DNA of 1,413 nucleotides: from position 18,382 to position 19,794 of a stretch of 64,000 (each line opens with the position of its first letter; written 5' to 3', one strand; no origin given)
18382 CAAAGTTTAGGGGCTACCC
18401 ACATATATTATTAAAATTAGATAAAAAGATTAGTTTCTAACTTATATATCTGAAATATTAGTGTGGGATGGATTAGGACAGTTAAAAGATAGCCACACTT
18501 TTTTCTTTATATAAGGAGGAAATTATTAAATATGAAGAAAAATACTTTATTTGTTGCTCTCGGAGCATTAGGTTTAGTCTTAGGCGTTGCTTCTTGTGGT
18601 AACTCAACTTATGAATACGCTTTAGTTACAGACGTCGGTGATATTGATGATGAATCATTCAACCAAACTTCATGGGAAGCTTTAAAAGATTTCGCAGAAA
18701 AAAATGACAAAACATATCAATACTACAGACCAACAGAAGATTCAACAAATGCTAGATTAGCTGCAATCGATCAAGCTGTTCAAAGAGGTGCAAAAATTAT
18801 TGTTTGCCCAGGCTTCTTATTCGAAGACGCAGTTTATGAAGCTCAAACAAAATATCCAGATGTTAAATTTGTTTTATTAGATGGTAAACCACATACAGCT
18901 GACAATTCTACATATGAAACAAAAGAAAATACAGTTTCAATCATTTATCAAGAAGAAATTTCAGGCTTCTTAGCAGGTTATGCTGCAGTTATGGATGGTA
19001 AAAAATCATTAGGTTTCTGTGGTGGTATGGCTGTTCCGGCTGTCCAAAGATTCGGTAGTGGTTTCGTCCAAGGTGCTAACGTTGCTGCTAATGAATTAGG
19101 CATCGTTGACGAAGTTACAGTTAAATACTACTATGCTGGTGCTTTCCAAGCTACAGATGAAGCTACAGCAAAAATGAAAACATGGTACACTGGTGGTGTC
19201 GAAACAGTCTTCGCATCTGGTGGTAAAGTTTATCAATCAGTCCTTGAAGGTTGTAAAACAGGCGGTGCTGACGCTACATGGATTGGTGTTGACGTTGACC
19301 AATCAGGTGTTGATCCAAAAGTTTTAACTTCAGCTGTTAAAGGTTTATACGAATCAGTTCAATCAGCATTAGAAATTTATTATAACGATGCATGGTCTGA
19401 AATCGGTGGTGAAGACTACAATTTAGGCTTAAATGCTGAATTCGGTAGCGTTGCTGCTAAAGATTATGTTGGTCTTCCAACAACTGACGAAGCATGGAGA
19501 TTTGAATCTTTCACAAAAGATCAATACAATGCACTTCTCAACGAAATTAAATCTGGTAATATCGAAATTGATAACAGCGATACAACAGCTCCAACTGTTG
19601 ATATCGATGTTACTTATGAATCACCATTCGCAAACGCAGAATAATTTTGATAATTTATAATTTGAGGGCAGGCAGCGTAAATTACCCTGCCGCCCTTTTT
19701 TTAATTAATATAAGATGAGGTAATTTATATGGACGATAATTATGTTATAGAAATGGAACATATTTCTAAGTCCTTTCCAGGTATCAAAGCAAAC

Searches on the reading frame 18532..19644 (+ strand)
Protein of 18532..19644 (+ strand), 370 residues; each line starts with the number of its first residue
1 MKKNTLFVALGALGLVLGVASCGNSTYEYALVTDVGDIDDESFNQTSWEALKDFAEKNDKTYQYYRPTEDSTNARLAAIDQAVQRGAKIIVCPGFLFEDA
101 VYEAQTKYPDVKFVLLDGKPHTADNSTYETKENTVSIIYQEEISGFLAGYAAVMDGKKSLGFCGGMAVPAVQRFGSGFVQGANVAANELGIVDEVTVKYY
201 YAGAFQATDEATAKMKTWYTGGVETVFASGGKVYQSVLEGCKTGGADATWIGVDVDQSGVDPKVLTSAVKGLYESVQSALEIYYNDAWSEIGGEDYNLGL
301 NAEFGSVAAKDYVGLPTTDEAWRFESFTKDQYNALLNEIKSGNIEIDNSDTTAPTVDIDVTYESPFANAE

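Call 7: search_protein_families(library=pfam, proteins=[window:18532-19644:+])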
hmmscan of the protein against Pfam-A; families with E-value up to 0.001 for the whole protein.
window:18532-19644:+ (370 aa): 2 families
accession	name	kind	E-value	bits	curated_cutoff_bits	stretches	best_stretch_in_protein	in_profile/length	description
PF02608.20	Bmp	-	8.3e-33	114.1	24.1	1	31-346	5-297/301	ABC transporter substrate-binding protein PnrA-like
PF13407.12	Peripla_BP_4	-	0.00097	19.2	35.1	0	39-259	9-222/258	Periplasmic binding protein domain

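Call 9: find_homologous_proteins(query=window:18532-19644:+, max_evalue=1e-20)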
Query window:18532-19644:+ (370 aa): 6157 proteins with E <= 1e-20 among 8000 candidates; the best 120 are listed.
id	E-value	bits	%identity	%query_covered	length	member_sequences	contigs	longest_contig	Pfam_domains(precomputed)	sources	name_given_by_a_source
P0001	1.7e-243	825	100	100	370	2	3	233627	PF02608.21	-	-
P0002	2.3e-190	650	81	100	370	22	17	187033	PF02608.21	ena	-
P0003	3.0e-189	647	80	100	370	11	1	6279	PF02608.21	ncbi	-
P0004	2.2e-178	611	76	100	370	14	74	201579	PF02608.21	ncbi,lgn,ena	-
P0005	2.1e-170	585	75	94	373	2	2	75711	PF02608.21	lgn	-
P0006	1.3e-168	579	75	94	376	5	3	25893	PF02608.21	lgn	-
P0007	9.4e-166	569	71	100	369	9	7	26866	PF02608.21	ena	-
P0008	2.3e-164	565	71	99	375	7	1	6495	PF02608.21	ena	-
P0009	1.6e-163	562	71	100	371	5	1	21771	PF02608.21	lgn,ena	-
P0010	5.2e-161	554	68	99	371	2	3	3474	PF13407.13,PF02608.21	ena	-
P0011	2.3e-160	552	68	99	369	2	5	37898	PF13407.13,PF02608.21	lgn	-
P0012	8.4e-160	550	70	99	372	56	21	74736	PF02608.21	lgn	-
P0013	3.3e-159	548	71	94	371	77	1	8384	PF02608.21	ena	-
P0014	4.1e-159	548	67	99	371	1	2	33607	PF13407.13,PF02608.21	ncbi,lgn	-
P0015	2.6e-158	545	69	95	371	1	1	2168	PF02608.21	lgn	-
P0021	4.8e-156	537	67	94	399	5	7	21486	PF02608.21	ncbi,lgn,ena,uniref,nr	ncbi:MAG: BMP family ABC transporter substrate-binding protein [Firmicutes bacterium]|uniref:BMP fam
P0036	1.0e-149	517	66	100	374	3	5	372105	PF02608.21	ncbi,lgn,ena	-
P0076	9.0e-140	484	63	96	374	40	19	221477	PF02608.21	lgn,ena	-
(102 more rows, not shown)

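Call 11: find_encoding_contigs(protein=P0002, flank=1500, max_places=3)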
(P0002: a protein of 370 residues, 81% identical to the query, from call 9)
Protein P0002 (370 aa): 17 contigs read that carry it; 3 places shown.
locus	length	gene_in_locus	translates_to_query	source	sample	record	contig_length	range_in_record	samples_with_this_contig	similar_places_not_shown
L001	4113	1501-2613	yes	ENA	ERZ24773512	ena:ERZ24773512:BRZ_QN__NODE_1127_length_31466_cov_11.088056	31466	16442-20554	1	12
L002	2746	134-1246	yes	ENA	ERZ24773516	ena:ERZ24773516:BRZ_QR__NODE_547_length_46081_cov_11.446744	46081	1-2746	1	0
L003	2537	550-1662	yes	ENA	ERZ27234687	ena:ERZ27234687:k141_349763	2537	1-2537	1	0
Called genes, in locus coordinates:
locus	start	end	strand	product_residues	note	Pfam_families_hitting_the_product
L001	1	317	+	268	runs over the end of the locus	PF00753:Lactamase_B, PF23023:Anti-Pycsar_Apyc1, PF16661:Lactamase_B_6 (weak), PF12706:Lactamase_B_2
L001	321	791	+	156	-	PF02590:SPOUT_MTase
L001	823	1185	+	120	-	-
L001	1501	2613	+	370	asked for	PF02608:Bmp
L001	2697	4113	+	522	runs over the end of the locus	PF00005:ABC_tran, PF13304:AAA_21 (faint), PF00005:ABC_tran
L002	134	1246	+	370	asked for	PF02608:Bmp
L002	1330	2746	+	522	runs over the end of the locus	PF00005:ABC_tran, PF13304:AAA_21 (faint), PF00005:ABC_tran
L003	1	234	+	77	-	?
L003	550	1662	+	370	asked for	PF02608:Bmp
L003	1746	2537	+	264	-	?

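Call 12: find_encoding_contigs(protein=P0004, flank=1500, max_places=3)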
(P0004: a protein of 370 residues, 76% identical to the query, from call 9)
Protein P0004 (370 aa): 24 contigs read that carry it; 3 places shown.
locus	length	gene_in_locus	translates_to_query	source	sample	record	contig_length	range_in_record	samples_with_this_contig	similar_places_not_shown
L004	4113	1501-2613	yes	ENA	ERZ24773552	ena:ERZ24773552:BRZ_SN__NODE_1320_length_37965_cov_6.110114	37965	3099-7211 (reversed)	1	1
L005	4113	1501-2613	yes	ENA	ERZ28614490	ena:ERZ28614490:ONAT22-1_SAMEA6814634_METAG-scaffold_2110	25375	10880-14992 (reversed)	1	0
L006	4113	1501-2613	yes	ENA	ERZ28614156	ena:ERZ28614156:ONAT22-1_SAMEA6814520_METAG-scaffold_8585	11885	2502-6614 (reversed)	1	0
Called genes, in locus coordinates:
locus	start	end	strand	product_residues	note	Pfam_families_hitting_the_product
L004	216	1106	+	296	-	PF00561:Abhydrolase_1, PF10230:LIDHydrolase, PF12146:Hydrolase_4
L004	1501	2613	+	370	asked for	PF02608:Bmp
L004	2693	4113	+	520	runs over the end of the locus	PF00005:ABC_tran, PF13304:AAA_21 (faint), PF00005:ABC_tran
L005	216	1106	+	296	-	PF00561:Abhydrolase_1, PF10230:LIDHydrolase, PF12146:Hydrolase_4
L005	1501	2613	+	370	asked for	PF02608:Bmp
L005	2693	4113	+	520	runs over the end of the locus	PF00005:ABC_tran, PF13304:AAA_21 (faint), PF00005:ABC_tran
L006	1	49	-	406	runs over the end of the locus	PF00817:IMS, PF11798:IMS_HHH (weak), PF11799:IMS_C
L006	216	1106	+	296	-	PF00561:Abhydrolase_1, PF10230:LIDHydrolase, PF12146:Hydrolase_4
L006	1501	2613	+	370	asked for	PF02608:Bmp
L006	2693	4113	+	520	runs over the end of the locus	PF00005:ABC_tran, PF13304:AAA_21 (faint), PF00005:ABC_tran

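Call 13: find_encoding_contigs(protein=P0007, flank=1500, max_places=3)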
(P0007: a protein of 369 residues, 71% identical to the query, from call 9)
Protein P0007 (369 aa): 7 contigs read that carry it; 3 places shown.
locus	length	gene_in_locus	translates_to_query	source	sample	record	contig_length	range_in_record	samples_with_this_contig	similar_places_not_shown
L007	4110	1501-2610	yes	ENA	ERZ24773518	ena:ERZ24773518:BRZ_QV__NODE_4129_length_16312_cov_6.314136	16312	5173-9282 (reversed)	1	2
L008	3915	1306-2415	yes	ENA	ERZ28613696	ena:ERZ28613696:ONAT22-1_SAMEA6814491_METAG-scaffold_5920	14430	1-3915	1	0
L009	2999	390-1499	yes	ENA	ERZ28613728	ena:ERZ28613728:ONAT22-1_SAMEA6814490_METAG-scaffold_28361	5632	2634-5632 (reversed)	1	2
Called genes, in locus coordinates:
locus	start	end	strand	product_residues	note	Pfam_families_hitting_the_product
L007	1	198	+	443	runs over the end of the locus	PF00535:Glycos_transf_2 (weak), PF13641:Glyco_tranf_2_3, PF13632:Glyco_trans_2_3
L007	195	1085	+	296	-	PF00561:Abhydrolase_1, PF10230:LIDHydrolase, PF12146:Hydrolase_4, PF00326:Peptidase_S9 (weak)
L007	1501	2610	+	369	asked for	PF02608:Bmp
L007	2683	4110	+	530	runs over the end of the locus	PF00005:ABC_tran, PF13304:AAA_21 (faint), PF00005:ABC_tran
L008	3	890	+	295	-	?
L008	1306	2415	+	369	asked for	PF02608:Bmp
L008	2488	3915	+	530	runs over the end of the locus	PF00005:ABC_tran, PF13175:AAA_15 (faint), PF13304:AAA_21 (faint), PF00005:ABC_tran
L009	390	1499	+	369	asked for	PF02608:Bmp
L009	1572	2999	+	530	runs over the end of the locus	PF00005:ABC_tran, PF13304:AAA_21 (faint), PF00005:ABC_tran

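Call 14: find_encoding_contigs(protein=P0021, flank=1500, max_places=3)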
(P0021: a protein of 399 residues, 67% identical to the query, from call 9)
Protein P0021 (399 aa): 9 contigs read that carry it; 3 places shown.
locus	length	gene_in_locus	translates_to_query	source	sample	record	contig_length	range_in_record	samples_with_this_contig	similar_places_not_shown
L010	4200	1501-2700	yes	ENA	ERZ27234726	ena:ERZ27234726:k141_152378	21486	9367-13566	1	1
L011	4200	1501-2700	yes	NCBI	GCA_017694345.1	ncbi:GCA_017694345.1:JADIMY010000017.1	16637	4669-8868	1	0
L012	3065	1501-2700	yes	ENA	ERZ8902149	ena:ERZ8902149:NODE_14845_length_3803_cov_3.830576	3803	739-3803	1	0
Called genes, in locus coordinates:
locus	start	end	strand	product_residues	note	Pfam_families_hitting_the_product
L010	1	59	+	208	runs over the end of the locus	PF14681:UPRTase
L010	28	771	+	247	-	PF01643:Acyl-ACP_TE, PF20791:Acyl-ACP_TE_C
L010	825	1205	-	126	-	PF01880:Desulfoferrodox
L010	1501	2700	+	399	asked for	PF02608:Bmp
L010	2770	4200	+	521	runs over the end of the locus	PF00005:ABC_tran, PF13175:AAA_15 (faint), PF13304:AAA_21 (faint), PF00005:ABC_tran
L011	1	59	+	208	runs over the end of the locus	PF14681:UPRTase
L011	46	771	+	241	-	PF01643:Acyl-ACP_TE, PF20791:Acyl-ACP_TE_C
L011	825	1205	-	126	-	PF01880:Desulfoferrodox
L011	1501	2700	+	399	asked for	PF02608:Bmp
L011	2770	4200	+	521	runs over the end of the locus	PF00005:ABC_tran, PF13175:AAA_15 (faint), PF13304:AAA_21 (faint), PF00005:ABC_tran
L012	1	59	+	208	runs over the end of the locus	PF14681:UPRTase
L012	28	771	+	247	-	PF01643:Acyl-ACP_TE, PF20791:Acyl-ACP_TE_C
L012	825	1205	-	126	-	PF01880:Desulfoferrodox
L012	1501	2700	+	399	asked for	PF02608:Bmp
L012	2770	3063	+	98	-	?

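Call 32: find_encoding_contigs(protein=P0003, flank=1500, max_places=2)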
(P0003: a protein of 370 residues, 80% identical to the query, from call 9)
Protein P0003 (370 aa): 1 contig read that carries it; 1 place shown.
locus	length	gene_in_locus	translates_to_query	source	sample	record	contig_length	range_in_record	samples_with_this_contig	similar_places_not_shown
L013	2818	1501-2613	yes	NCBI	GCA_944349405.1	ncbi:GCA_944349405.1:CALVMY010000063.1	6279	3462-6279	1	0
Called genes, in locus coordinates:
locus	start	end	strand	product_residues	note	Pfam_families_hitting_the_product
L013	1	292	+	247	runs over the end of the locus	PF00753:Lactamase_B, PF23023:Anti-Pycsar_Apyc1, PF12706:Lactamase_B_2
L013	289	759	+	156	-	PF02590:SPOUT_MTase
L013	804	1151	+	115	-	-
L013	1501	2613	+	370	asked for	PF02608:Bmp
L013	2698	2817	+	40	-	?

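Call 33: find_encoding_contigs(protein=P0005, flank=1500, max_places=2)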
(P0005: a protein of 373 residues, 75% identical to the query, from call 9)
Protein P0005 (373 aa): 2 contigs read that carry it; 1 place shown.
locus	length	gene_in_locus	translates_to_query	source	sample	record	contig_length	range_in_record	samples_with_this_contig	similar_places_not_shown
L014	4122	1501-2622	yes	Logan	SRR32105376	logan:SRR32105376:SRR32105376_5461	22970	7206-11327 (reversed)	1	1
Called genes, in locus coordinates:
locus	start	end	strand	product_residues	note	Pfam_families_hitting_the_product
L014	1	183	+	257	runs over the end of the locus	PF00753:Lactamase_B, PF23023:Anti-Pycsar_Apyc1, PF13483:Lactamase_B_3 (weak), PF16661:Lactamase_B_6 (weak), PF12706:Lactamase_B_2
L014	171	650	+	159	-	PF02590:SPOUT_MTase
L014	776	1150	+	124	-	-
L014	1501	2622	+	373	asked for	PF02608:Bmp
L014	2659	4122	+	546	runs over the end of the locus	PF00005:ABC_tran, PF13304:AAA_21 (faint), PF00005:ABC_tran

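Call 34: find_encoding_contigs(protein=P0006, flank=1500, max_places=2)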
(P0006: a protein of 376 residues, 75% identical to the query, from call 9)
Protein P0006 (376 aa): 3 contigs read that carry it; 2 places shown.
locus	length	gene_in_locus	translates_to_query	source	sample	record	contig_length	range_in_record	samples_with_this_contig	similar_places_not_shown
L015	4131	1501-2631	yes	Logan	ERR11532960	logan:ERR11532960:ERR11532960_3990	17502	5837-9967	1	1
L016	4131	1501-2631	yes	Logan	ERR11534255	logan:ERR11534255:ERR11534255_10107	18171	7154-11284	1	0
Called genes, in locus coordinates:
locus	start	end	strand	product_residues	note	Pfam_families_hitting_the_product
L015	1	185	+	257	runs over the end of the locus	PF00753:Lactamase_B, PF23023:Anti-Pycsar_Apyc1, PF13483:Lactamase_B_3 (weak), PF16661:Lactamase_B_6 (weak), PF12706:Lactamase_B_2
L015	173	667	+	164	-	PF02590:SPOUT_MTase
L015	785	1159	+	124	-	-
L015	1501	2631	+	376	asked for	PF02608:Bmp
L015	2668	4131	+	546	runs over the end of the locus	PF00005:ABC_tran, PF13304:AAA_21 (faint), PF00005:ABC_tran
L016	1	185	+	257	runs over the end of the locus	PF00753:Lactamase_B, PF23023:Anti-Pycsar_Apyc1, PF13483:Lactamase_B_3 (weak), PF16661:Lactamase_B_6 (weak), PF12706:Lactamase_B_2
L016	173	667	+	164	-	PF02590:SPOUT_MTase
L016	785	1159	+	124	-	-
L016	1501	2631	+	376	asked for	PF02608:Bmp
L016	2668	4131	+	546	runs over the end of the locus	PF00005:ABC_tran, PF13304:AAA_21 (faint), PF00005:ABC_tran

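Call 35: find_encoding_contigs(protein=P0001, flank=1500, max_places=3)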
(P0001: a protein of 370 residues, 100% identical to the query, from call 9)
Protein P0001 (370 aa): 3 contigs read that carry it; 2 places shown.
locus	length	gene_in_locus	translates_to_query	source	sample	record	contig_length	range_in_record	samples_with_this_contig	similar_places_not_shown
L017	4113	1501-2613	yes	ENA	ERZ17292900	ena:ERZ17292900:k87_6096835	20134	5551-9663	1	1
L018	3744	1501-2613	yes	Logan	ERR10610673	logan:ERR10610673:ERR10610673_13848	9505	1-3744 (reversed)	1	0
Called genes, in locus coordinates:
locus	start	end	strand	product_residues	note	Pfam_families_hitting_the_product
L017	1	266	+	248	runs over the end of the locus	PF00753:Lactamase_B, PF23023:Anti-Pycsar_Apyc1, PF12706:Lactamase_B_2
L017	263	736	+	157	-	PF02590:SPOUT_MTase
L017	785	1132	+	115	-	-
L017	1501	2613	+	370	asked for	PF02608:Bmp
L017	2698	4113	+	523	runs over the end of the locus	PF00005:ABC_tran, PF13175:AAA_15 (faint), PF13304:AAA_21 (faint), PF00005:ABC_tran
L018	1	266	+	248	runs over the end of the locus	PF00753:Lactamase_B, PF23023:Anti-Pycsar_Apyc1, PF12706:Lactamase_B_2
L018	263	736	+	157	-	PF02590:SPOUT_MTase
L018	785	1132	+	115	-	-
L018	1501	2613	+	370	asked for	PF02608:Bmp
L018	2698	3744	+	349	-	?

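Call 59: find_encoding_contigs(protein=P0012, flank=1200, max_places=2)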
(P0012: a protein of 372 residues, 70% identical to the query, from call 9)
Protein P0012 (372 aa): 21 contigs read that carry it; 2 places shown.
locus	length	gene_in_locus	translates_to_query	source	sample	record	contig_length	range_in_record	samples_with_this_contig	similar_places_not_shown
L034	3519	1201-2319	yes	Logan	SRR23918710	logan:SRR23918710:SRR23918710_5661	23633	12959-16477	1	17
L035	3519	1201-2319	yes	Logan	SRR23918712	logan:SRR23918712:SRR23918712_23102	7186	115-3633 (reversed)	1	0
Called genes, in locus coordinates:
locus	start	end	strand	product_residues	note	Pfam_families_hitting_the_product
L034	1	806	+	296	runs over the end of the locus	PF00561:Abhydrolase_1, PF10230:LIDHydrolase, PF12146:Hydrolase_4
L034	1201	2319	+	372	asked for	PF02608:Bmp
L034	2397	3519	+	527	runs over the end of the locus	PF00005:ABC_tran, PF13304:AAA_21 (faint), PF00005:ABC_tran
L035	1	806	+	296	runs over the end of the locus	PF00561:Abhydrolase_1, PF10230:LIDHydrolase, PF12146:Hydrolase_4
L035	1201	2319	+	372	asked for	PF02608:Bmp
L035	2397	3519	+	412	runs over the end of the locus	?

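Call 60: find_encoding_contigs(protein=P0036, flank=1200, max_places=2)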
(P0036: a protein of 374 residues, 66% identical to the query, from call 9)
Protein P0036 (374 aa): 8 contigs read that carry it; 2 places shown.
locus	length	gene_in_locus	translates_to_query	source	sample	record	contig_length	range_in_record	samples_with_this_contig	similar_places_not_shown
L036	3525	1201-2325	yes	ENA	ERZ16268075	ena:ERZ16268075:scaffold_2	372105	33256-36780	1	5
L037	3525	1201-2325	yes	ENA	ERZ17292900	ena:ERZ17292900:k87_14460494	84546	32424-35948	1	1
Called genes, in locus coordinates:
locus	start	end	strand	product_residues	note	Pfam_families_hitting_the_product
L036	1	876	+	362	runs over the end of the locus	PF20511:PMI_typeI_cat (weak), PF07883:Cupin_2 (faint), PF21621:MPI_cupin_dom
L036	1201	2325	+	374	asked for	PF02608:Bmp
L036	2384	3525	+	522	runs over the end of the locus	PF00005:ABC_tran, PF13304:AAA_21 (faint), PF00005:ABC_tran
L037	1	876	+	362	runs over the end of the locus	PF20511:PMI_typeI_cat (weak), PF07883:Cupin_2 (faint), PF21621:MPI_cupin_dom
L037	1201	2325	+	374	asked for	PF02608:Bmp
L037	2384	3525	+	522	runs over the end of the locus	PF00005:ABC_tran, PF13304:AAA_21 (faint), PF00005:ABC_tran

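Call 61: find_encoding_contigs(protein=P0009, flank=1200, max_places=2)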
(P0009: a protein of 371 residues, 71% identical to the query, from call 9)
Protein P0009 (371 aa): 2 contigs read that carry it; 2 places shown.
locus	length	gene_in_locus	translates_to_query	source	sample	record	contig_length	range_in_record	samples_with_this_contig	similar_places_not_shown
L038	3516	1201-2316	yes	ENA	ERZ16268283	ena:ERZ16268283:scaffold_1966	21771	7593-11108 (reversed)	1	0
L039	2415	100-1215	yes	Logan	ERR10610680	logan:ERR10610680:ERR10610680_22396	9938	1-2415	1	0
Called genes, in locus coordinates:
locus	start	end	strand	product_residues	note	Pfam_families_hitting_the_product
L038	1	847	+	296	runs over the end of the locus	PF00561:Abhydrolase_1, PF10230:LIDHydrolase (weak), PF12146:Hydrolase_4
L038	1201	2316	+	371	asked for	PF02608:Bmp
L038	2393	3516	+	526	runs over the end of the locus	PF00005:ABC_tran, PF13304:AAA_21 (faint), PF00005:ABC_tran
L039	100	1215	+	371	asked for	PF02608:Bmp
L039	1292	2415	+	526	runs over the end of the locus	PF00005:ABC_tran, PF13304:AAA_21 (faint), PF00005:ABC_tran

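Call 62: find_encoding_contigs(protein=P0076, flank=1200, max_places=2)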
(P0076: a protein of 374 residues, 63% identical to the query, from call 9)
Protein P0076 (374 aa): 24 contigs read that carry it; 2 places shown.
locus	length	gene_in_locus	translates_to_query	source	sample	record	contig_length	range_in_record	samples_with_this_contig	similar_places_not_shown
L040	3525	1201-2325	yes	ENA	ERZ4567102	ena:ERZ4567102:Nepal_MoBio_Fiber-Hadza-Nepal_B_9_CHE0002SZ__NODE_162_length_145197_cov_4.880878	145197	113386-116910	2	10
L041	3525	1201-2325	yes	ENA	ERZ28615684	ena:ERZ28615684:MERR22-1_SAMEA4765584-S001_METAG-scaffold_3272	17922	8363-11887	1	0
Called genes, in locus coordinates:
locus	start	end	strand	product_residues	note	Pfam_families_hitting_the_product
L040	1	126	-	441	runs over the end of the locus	PF14501:HATPase_c_5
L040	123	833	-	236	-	PF00072:Response_reg, PF04397:LytTR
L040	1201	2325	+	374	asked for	PF02608:Bmp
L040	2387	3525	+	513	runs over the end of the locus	PF00005:ABC_tran, PF13304:AAA_21 (faint), PF00005:ABC_tran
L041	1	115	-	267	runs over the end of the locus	-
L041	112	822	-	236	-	PF00072:Response_reg, PF04397:LytTR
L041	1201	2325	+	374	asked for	PF02608:Bmp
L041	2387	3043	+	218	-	-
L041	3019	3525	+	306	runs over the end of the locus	-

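Call 68: list_cluster_members(proteins=[P0003, P0004, P0002, P0007, P0001])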
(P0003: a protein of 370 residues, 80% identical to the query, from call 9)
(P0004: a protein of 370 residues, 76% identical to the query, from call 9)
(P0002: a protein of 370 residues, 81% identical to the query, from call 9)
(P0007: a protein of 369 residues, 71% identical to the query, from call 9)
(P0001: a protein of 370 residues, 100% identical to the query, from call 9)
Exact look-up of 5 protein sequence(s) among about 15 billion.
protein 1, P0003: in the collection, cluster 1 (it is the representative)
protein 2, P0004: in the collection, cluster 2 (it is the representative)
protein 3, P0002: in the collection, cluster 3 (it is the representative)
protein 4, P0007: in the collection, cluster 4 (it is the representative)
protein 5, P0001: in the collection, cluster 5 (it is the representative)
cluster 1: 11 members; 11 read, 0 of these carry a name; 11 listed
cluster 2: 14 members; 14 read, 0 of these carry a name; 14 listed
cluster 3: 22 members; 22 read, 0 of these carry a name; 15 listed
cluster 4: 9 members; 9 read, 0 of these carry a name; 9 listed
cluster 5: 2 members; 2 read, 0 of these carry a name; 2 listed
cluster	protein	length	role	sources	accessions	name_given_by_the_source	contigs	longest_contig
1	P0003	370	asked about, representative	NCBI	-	-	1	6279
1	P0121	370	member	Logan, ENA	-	-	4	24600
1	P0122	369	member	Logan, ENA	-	-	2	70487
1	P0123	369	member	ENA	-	-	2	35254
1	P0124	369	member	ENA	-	-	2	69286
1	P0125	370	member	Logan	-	-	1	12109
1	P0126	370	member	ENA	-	-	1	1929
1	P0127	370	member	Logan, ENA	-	-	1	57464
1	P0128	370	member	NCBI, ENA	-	-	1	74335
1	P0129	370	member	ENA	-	-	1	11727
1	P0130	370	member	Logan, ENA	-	-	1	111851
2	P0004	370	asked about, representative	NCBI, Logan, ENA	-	-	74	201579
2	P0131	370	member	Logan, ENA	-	-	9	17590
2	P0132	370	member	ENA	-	-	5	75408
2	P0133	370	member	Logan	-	-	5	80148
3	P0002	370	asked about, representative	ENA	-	-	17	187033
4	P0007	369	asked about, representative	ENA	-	-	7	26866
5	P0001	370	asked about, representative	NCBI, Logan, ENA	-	-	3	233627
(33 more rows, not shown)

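Call 84: search_protein_families(library=ncbifam, max_evalue=0.00001, proteins=[window:18532-19644:+])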
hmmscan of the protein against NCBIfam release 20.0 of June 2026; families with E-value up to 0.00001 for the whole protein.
window:18532-19644:+ (370 aa): 0 families
